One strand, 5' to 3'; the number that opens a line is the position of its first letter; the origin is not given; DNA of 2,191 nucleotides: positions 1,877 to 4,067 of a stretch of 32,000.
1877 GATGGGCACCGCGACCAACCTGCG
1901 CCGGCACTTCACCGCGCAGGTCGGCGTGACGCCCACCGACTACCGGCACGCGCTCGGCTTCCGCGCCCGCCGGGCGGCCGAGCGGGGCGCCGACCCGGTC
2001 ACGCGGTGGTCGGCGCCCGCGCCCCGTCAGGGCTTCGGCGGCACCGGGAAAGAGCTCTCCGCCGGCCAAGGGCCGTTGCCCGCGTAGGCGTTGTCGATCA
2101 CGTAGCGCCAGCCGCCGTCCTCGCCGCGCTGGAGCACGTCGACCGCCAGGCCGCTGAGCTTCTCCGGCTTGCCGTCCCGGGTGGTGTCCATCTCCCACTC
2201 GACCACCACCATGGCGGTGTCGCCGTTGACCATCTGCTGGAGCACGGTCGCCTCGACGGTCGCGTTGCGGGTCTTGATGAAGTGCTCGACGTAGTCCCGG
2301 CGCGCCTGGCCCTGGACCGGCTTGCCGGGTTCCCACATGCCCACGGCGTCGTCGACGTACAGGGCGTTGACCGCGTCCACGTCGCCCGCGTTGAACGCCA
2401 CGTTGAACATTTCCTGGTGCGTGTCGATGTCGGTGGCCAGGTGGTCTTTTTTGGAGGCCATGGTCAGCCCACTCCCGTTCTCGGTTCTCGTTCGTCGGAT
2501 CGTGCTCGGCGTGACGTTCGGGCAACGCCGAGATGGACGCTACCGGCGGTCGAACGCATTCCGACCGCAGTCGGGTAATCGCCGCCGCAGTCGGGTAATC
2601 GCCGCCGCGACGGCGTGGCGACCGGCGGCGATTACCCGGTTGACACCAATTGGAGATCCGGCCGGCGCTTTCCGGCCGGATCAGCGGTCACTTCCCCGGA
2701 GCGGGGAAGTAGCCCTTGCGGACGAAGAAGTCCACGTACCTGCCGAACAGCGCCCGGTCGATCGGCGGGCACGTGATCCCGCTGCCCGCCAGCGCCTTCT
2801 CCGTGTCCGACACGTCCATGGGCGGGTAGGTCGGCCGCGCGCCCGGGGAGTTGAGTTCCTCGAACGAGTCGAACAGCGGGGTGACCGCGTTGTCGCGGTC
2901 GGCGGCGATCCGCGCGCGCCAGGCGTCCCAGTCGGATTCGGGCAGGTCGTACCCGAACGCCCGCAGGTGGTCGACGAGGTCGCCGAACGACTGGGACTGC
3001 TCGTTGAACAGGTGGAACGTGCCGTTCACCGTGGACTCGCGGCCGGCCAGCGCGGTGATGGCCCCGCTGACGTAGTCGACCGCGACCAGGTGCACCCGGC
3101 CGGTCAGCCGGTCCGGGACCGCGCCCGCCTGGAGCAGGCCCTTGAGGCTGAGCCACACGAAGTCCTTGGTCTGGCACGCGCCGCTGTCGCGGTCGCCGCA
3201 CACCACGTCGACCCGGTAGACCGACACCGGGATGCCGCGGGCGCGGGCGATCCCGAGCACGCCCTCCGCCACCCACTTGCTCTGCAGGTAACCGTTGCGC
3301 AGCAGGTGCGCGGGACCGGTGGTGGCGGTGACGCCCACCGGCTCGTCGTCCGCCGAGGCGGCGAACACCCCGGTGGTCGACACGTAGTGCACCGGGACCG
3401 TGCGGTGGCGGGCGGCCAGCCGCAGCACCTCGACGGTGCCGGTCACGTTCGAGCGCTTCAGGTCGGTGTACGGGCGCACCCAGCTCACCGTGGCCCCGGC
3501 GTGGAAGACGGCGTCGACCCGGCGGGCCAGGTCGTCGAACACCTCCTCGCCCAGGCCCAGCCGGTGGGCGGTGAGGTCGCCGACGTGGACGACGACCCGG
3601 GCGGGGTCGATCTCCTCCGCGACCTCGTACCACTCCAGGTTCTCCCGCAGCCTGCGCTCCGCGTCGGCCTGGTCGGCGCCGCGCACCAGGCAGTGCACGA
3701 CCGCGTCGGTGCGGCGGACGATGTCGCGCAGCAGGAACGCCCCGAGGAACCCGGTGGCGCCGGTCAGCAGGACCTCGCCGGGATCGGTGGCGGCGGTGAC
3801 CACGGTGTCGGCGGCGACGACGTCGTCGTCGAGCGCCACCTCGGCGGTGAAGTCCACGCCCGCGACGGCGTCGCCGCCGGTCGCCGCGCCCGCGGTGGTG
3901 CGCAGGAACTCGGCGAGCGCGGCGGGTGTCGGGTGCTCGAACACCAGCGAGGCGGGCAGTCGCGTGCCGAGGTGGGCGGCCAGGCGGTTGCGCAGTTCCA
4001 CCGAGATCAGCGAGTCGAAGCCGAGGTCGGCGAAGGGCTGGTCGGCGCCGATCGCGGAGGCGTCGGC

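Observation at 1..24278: PKS with reductive release, a divergent aminotransferase and an IRED-like gene: a candidate polyketide-alkaloid cluster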

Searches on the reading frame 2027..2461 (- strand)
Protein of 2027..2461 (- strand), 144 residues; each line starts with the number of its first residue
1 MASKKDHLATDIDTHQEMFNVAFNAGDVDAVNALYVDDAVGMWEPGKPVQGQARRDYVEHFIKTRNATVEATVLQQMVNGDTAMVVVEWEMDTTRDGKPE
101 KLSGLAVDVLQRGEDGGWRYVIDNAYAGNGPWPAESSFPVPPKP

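Call 6: search_protein_families(library=pfam, proteins=[window:2027-2461:-], max_evalue=0.01)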
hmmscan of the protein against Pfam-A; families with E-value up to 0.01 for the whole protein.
window:2027-2461:- (144 aa): 5 families
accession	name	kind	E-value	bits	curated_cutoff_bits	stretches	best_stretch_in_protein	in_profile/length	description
PF14534.12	DUF4440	-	2.1e-12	47.9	25.2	1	19-119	8-106/107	Domain of unknown function (DUF4440)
PF12680.13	SnoaL_2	-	9.4e-12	45.9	27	1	17-118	3-99/102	SnoaL-like domain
PF13474.12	SnoaL_3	-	4.3e-08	34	22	1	19-121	8-112/121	SnoaL-like domain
PF02136.26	NTF2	-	0.0022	18.9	21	1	22-102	12-93/116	Nuclear transport factor 2 (NTF2) domain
PF13577.12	SnoaL_4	-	0.009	16.5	24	0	18-119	15-121/126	SnoaL-like domain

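Call 14: find_encoding_contigs(protein=window:2027-2461:-, flank=10000, max_places=4)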
Protein window:2027-2461:- (144 aa): 8 contigs read that carry it; 4 places shown.
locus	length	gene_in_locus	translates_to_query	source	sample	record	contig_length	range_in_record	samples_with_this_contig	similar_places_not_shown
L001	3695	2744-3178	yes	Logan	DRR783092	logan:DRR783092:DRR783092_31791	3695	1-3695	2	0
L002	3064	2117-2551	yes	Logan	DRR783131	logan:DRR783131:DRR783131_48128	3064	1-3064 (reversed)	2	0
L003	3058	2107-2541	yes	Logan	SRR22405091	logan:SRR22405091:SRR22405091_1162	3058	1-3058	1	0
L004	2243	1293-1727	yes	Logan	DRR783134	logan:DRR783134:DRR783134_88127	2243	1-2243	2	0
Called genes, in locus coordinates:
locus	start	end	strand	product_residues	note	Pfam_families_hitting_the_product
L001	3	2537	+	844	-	?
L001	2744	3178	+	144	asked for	PF13474:SnoaL_3, PF14534:DUF4440, PF12680:SnoaL_2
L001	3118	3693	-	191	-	?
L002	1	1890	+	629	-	?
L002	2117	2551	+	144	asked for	PF13474:SnoaL_3, PF14534:DUF4440, PF12680:SnoaL_2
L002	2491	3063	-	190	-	?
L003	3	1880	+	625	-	?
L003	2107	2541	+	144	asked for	PF13474:SnoaL_3, PF14534:DUF4440, PF12680:SnoaL_2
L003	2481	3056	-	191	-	?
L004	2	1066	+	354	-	?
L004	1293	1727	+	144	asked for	PF13474:SnoaL_3, PF14534:DUF4440, PF12680:SnoaL_2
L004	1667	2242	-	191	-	?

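Call 51: search_solved_structures(query=window:2027-2461:-, max_evalue=0.01)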
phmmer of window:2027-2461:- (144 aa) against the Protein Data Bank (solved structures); distinct sequences matched with E-value up to 0.01: 5.
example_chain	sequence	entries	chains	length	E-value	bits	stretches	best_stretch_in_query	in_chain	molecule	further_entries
5iep_A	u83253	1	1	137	0.00044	23.2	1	19-120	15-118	CDL2.3b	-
2gxf_A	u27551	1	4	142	0.0015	21.5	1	21-127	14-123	Hypothetical protein yybH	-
5ieo_A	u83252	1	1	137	0.0018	21.3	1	19-120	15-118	CDL2.3a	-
3hx8_A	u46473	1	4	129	0.0037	20.3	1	18-121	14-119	putative ketosteroid isomerase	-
6uad_A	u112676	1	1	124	0.0047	19.9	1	18-89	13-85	Ketosteroid isomerase with truncated and designed loop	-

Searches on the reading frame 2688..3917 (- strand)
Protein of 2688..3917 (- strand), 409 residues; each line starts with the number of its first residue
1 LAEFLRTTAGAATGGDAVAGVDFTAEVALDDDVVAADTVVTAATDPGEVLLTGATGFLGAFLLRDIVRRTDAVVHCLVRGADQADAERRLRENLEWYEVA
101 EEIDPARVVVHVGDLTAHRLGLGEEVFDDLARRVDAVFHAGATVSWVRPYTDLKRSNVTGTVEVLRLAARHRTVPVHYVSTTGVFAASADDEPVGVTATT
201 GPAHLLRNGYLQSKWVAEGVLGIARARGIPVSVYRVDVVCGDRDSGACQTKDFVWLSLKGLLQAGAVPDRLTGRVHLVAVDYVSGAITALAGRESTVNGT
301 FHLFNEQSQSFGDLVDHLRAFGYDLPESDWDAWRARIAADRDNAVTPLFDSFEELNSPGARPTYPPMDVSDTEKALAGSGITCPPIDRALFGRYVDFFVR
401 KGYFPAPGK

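Call 34: search_solved_structures(query=window:2688-3917:-, max_evalue=0.00001, show_alignments=2)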
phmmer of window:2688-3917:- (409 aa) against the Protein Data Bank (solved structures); distinct sequences matched with E-value up to 0.00001: 13.
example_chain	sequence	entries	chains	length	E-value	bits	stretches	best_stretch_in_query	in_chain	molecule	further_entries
8v1x_A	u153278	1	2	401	7.2e-145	486.3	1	12-408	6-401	Type I polyketide synthase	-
4u7w_A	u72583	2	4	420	5.5e-75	256.1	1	21-407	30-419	MxaA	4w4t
5msc_A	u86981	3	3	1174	5.5e-31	111.2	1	12-364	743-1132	Carboxylic acid reductase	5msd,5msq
5msp_A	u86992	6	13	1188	7.4e-28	100.9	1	13-398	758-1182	Thioester reductase domain-containing protein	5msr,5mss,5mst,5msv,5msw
9x29_A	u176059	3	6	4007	7.8e-27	97.6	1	48-317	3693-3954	PKS-NRPS hybrid synthetase psoA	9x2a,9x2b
9x2c_A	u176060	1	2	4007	1.7e-26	96.5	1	48-317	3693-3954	PKS-NRPS hybrid synthetase psoA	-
4dqv_A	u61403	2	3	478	3.9e-26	95.3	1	27-339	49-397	PROBABLE PEPTIDE SYNTHETASE NRP (PEPTIDE SYNTHASE) | Peptide synthetase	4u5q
5mso_A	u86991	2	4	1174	8.8e-25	90.8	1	22-337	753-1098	Carboxylic acid reductase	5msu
6vtj_A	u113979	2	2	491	8.1e-22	81.1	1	46-404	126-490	Non-ribosomal peptide synthetase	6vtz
4f6c_A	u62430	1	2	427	5e-14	55.4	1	47-236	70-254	AusA reductase domain protein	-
4f6l_B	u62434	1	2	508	7.6e-14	54.8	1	47-236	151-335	AusA reductase domain protein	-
6nki_A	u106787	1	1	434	8.2e-13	51.4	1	48-288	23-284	NRPS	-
8aep_A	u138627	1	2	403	1.9e-11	46.9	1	42-321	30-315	Acetyl-CoA synthetase-like protein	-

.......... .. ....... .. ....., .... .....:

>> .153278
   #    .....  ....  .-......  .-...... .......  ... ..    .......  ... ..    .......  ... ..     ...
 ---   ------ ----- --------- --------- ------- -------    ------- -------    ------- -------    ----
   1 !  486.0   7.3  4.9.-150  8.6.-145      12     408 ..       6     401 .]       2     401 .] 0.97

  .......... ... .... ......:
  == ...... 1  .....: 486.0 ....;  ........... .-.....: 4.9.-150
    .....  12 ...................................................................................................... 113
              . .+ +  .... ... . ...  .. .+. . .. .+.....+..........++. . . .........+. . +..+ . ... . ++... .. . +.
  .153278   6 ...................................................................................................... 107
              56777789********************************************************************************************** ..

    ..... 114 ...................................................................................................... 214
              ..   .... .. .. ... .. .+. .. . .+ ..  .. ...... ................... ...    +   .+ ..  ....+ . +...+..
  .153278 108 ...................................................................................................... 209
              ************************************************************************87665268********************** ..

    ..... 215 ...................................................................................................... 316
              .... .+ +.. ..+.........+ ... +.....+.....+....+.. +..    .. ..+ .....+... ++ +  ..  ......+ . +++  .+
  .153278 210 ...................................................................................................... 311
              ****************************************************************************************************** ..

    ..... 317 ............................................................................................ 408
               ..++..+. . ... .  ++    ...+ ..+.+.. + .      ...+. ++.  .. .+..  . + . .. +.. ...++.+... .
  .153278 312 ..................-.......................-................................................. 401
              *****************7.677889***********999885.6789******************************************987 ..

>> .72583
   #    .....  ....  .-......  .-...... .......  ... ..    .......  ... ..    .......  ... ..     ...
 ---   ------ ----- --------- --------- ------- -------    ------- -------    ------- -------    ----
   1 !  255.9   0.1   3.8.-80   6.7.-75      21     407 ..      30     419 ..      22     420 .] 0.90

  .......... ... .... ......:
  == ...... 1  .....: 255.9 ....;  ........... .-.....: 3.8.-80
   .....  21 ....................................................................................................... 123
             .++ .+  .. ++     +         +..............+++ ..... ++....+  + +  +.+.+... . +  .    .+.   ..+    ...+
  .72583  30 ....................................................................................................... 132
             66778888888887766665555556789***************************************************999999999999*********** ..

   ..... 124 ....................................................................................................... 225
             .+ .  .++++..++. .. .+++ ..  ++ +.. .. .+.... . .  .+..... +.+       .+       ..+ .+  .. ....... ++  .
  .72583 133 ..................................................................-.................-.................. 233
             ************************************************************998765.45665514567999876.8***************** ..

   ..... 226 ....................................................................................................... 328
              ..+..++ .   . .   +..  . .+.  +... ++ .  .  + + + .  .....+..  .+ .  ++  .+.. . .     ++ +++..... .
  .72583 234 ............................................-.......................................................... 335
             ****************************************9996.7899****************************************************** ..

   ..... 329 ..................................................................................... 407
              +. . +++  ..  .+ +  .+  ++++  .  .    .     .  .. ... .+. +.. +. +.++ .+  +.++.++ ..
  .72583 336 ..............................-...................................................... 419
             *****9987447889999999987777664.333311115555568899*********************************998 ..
